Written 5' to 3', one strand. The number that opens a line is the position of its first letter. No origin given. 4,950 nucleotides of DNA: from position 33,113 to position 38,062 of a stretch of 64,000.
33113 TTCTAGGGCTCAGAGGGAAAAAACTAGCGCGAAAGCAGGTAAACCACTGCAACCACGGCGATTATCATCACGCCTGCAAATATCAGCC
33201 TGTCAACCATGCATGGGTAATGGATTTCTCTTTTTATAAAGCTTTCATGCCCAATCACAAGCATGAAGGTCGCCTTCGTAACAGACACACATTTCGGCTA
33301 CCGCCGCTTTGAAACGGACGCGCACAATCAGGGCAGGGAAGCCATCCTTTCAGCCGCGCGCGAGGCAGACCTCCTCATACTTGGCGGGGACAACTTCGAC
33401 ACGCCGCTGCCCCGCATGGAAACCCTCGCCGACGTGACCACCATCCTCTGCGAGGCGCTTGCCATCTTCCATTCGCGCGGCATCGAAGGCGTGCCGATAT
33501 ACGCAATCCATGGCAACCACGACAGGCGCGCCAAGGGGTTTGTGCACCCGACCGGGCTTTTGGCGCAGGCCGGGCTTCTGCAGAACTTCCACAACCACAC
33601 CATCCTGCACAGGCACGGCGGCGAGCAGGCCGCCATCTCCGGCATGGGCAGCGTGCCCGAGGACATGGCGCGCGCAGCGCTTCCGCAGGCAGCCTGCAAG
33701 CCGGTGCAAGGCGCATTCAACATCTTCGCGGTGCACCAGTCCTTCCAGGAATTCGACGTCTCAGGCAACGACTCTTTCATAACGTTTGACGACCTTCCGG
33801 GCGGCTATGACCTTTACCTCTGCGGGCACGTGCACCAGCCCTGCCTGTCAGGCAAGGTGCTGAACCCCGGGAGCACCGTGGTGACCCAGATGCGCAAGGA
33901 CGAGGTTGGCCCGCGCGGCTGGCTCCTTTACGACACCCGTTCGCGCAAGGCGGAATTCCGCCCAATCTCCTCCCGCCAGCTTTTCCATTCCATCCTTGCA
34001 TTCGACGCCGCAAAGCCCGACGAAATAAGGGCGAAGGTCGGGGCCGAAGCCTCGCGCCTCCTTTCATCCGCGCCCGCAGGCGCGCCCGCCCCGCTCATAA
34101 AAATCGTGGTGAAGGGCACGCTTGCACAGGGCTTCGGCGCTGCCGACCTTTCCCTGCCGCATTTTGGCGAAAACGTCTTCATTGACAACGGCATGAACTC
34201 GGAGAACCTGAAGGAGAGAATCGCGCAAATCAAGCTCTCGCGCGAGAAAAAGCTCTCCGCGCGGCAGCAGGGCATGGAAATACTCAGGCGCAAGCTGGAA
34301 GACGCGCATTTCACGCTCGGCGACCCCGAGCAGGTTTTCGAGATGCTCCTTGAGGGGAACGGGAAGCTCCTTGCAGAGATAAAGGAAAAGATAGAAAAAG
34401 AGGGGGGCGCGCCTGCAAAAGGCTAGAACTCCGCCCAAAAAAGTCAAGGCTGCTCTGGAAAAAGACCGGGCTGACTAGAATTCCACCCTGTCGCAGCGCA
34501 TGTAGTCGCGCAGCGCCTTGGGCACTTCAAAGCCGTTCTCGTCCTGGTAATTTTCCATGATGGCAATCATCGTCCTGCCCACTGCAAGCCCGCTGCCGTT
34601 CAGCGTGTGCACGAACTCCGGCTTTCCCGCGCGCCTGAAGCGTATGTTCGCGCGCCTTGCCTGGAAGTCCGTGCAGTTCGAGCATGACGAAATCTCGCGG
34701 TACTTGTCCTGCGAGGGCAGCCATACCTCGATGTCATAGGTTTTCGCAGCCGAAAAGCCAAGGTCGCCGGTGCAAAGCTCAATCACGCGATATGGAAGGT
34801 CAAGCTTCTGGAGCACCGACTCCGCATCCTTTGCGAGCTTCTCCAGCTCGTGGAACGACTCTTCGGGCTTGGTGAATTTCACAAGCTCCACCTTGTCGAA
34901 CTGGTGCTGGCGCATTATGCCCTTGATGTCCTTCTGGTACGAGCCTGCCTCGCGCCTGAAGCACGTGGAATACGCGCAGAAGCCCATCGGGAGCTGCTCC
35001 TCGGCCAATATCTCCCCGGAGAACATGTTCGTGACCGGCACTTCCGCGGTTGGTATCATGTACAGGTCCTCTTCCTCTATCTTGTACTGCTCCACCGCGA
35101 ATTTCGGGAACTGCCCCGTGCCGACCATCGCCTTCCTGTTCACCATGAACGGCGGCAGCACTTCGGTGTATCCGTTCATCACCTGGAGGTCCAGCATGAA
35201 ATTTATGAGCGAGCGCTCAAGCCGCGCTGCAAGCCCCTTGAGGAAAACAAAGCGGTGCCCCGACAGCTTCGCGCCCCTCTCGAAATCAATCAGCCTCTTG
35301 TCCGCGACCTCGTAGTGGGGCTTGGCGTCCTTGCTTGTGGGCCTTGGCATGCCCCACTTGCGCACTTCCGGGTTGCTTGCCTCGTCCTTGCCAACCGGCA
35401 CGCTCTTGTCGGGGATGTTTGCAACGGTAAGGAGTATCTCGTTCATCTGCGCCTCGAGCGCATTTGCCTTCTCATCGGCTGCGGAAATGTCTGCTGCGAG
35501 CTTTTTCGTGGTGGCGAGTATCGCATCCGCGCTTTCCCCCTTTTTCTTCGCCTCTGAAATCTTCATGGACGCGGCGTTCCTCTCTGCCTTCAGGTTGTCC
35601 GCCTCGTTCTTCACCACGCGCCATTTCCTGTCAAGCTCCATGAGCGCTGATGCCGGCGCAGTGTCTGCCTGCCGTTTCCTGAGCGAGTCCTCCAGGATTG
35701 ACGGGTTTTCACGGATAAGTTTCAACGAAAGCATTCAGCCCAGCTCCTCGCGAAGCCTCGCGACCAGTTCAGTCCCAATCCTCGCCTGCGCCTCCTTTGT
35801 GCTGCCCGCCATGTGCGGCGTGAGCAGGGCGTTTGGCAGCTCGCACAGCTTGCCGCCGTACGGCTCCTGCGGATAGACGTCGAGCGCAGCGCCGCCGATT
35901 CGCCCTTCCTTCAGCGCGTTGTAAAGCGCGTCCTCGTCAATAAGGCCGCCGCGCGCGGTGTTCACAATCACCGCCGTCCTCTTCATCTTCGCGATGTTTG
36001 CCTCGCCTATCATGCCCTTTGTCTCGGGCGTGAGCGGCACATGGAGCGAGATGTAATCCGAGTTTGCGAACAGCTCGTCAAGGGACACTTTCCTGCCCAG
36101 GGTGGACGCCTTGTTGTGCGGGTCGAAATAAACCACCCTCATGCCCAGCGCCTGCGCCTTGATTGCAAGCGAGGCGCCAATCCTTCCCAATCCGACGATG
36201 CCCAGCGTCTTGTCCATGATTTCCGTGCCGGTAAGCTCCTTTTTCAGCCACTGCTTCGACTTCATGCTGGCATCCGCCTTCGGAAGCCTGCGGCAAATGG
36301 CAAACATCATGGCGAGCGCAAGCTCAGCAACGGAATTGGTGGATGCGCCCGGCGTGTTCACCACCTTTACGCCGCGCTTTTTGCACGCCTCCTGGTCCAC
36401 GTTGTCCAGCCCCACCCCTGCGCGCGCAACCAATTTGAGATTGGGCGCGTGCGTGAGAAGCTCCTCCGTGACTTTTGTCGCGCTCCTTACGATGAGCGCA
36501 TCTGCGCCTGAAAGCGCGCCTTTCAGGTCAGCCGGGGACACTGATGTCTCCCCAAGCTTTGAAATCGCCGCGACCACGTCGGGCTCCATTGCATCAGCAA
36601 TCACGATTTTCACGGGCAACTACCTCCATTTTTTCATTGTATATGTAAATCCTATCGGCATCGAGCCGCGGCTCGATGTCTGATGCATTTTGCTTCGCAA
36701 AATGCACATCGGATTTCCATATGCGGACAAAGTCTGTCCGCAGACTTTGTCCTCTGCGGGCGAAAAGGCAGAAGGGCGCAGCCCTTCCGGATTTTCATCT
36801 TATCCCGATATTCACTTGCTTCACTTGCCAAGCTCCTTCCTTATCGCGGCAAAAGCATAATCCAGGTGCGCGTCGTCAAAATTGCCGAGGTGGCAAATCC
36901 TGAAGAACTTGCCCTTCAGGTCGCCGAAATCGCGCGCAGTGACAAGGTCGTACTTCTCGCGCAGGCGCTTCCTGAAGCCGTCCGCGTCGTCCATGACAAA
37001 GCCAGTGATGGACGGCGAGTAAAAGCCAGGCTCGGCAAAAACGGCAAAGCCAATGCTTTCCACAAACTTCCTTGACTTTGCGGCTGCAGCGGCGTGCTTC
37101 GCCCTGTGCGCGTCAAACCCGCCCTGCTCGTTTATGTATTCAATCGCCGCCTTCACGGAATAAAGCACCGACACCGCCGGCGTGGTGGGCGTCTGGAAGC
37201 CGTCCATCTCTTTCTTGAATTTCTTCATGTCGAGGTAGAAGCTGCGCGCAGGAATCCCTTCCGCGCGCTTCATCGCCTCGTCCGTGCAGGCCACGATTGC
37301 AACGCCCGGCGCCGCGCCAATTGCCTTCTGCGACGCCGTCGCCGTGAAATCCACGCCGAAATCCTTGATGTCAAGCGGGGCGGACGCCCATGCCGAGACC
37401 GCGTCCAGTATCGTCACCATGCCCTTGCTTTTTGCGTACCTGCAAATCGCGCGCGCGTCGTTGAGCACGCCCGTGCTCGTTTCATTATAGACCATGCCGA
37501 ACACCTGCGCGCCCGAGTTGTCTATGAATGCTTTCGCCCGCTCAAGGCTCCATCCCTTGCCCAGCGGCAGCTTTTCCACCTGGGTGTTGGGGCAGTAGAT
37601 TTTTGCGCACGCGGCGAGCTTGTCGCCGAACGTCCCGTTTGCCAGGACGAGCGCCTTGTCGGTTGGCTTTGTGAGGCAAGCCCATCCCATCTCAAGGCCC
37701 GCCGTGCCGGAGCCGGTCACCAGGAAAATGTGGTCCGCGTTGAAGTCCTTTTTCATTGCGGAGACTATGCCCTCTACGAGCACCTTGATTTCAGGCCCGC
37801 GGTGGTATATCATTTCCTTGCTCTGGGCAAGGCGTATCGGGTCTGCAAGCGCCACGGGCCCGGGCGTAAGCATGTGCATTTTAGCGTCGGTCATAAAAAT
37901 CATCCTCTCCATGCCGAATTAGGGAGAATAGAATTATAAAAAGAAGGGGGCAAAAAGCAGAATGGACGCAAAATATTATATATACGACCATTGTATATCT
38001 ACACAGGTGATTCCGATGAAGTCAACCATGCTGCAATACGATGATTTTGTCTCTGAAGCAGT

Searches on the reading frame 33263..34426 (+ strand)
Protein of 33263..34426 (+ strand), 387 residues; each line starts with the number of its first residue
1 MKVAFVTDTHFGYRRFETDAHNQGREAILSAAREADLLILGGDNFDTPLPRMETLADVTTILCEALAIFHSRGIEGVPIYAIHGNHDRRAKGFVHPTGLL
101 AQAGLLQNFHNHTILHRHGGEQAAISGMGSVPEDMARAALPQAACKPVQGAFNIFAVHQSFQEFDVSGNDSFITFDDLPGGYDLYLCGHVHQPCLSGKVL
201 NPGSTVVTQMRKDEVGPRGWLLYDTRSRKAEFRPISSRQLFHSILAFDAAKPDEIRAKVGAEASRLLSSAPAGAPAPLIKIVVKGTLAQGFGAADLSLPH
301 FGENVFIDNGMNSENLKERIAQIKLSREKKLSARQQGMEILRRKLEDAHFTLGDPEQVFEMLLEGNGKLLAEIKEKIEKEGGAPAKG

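Call 70: search_protein_families(library=pfam, proteins=[window:33263-34426:+], max_evalue=0.00001)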
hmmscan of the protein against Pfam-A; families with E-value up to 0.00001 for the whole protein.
window:33263-34426:+ (387 aa): 2 families
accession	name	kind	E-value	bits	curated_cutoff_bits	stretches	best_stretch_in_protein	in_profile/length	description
PF00149.33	Metallophos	-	2.6e-12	48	21.5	1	1-193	1-191/191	Calcineurin-like phosphoesterase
PF12850.12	Metallophos_2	-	1.4e-10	41.8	27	1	1-211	1-141/154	Calcineurin-like phosphoesterase superfamily domain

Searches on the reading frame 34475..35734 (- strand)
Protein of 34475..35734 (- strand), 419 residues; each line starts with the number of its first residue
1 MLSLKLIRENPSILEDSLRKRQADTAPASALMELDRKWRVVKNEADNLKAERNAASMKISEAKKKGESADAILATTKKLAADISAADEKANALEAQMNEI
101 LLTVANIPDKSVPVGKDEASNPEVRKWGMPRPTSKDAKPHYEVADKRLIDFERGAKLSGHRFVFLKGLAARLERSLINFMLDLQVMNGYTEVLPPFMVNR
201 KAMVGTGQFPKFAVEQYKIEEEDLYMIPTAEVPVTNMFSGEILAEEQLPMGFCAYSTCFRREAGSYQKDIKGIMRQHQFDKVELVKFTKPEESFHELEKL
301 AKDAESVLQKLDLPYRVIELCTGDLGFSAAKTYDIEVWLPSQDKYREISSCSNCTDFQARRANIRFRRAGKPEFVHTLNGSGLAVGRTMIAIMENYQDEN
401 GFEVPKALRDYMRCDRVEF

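Call 70: search_protein_families(library=pfam, proteins=[window:34475-35734:-], max_evalue=0.00001)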
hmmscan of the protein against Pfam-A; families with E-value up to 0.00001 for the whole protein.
window:34475-35734:- (419 aa): 2 families
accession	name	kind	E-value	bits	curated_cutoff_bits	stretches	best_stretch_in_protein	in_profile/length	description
PF00587.30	tRNA-synt_2b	-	3.2e-46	158.1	29.3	1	220-396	7-179/179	tRNA synthetase class II core domain (G, H, P, S and T)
PF02403.27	Seryl_tRNA_N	-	7.6e-27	94.1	28.2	1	1-108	1-108/108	Seryl-tRNA synthetase N-terminal domain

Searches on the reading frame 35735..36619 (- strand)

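Call 70: search_protein_families(library=pfam, proteins=[window:35735-36619:-], max_evalue=0.00001)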
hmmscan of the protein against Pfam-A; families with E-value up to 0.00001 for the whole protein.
window:35735-36619:- (294 aa): 2 families
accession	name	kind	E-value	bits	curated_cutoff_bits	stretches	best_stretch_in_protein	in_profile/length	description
PF02826.25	2-Hacid_dh_C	-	8.8e-63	211.3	25.1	1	102-271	1-178/178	D-isomer specific 2-hydroxyacid dehydrogenase, NAD binding domain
PF00389.36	2-Hacid_dh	-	1.2e-32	112.8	24.6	1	7-290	3-121/134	D-isomer specific 2-hydroxyacid dehydrogenase, catalytic domain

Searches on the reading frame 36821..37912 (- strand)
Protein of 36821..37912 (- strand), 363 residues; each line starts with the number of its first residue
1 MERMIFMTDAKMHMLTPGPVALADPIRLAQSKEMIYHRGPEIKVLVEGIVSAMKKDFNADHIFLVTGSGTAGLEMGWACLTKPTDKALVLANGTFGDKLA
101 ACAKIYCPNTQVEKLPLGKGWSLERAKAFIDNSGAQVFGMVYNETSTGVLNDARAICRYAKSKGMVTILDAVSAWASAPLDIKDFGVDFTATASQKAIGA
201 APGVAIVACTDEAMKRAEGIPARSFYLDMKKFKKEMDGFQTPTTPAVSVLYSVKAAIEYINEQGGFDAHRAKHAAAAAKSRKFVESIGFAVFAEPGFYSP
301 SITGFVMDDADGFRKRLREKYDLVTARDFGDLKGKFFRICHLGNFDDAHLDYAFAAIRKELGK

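Call 70: search_protein_families(library=pfam, proteins=[window:36821-37912:-], max_evalue=0.00001)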
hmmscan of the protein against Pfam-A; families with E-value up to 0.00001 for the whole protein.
window:36821-37912:- (363 aa): 1 family
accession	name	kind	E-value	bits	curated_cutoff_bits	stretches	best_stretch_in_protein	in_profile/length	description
PF00266.25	Aminotran_5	-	6.7e-24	85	21.5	1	32-310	31-319/371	Aminotransferase class-V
